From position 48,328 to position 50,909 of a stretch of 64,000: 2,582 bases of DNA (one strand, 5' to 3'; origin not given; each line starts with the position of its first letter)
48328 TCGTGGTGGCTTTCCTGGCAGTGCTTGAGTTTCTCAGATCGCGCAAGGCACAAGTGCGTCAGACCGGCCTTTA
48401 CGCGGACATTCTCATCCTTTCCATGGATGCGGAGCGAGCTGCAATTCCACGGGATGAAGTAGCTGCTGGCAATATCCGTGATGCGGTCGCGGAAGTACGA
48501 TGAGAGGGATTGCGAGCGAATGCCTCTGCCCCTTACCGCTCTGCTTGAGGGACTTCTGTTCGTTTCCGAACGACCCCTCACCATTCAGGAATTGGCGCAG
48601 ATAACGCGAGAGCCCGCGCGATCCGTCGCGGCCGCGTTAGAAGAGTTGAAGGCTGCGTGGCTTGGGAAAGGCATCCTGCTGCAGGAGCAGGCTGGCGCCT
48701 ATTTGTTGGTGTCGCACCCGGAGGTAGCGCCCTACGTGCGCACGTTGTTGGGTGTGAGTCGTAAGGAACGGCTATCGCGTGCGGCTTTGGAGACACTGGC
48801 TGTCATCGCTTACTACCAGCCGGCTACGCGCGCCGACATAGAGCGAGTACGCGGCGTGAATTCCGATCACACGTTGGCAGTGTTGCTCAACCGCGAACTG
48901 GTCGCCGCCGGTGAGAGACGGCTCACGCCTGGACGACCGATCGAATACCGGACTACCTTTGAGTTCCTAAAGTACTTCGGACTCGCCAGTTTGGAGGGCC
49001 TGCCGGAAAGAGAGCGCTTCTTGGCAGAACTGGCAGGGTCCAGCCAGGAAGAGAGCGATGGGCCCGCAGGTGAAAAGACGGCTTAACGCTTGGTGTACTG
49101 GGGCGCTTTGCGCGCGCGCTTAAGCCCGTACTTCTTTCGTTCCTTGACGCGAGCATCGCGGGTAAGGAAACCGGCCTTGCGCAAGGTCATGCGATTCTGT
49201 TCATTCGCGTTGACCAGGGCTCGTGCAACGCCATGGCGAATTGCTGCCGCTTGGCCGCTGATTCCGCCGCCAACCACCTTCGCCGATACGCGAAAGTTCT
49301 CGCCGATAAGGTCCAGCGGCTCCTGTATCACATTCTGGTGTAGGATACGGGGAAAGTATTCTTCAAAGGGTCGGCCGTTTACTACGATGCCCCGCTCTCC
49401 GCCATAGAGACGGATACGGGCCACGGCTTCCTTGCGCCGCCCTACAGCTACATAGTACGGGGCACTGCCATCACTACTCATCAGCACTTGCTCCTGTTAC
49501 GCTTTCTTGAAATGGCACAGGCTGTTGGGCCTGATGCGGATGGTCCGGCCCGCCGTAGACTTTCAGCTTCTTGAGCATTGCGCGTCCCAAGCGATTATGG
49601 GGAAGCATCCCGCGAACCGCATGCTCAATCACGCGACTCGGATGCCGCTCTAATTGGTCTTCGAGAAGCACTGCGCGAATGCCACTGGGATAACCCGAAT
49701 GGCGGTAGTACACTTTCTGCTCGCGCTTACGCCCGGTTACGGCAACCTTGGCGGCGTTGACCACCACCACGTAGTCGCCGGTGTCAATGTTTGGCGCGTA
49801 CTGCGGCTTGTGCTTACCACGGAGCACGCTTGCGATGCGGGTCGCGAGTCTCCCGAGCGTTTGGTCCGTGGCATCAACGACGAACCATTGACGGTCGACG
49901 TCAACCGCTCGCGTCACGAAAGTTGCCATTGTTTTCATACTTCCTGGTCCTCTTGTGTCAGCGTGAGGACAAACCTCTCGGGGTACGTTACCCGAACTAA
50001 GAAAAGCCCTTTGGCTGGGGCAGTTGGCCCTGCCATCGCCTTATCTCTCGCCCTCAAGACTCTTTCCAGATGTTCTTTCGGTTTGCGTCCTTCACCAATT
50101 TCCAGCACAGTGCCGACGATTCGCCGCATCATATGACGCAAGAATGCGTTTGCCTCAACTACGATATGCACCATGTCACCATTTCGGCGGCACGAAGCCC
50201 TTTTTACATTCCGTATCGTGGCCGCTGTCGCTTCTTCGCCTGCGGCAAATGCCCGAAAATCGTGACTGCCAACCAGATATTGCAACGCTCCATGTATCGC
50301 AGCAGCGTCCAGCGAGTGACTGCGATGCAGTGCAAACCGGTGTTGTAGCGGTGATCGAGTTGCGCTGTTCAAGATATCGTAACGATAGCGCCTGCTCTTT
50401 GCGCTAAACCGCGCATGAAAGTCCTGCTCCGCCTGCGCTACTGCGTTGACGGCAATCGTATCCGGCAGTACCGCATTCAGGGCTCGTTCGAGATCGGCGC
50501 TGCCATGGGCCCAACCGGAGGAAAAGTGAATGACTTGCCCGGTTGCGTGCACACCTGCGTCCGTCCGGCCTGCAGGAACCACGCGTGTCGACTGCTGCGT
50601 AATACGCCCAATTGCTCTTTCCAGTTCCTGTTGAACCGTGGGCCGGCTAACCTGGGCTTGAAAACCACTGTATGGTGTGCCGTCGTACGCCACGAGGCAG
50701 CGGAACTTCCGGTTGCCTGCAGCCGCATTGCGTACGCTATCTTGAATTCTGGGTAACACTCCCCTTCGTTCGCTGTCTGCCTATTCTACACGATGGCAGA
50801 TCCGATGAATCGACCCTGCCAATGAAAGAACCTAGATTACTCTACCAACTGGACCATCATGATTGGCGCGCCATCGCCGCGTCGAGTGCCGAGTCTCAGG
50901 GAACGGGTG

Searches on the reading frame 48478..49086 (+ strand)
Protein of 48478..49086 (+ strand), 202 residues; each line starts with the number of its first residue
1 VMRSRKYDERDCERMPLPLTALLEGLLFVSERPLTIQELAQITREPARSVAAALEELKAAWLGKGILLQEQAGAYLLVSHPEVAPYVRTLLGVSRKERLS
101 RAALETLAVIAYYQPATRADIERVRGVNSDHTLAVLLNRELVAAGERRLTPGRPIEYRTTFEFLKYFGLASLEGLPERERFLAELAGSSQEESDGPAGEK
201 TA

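Call 76: search_protein_families(library=pfam, proteins=[window:48478-49086:+], max_evalue=0.001)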
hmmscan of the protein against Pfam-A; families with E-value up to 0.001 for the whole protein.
window:48478-49086:+ (202 aa): 1 family
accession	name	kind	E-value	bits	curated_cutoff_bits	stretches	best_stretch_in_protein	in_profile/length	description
PF04079.22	SMC_ScpB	-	5.7e-48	162.9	27.4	1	22-177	2-159/160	Segregation and condensation complex subunit ScpB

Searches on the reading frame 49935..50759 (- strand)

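Call 76: search_protein_families(library=pfam, proteins=[window:49935-50759:-], max_evalue=0.001)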
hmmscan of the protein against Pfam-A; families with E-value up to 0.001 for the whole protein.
window:49935-50759:- (274 aa): 1 family
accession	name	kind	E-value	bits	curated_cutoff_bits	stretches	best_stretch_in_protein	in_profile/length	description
PF01416.25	PseudoU_synth_1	-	5.5e-39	133.4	23.3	2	158-260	1-108/108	tRNA pseudouridine synthase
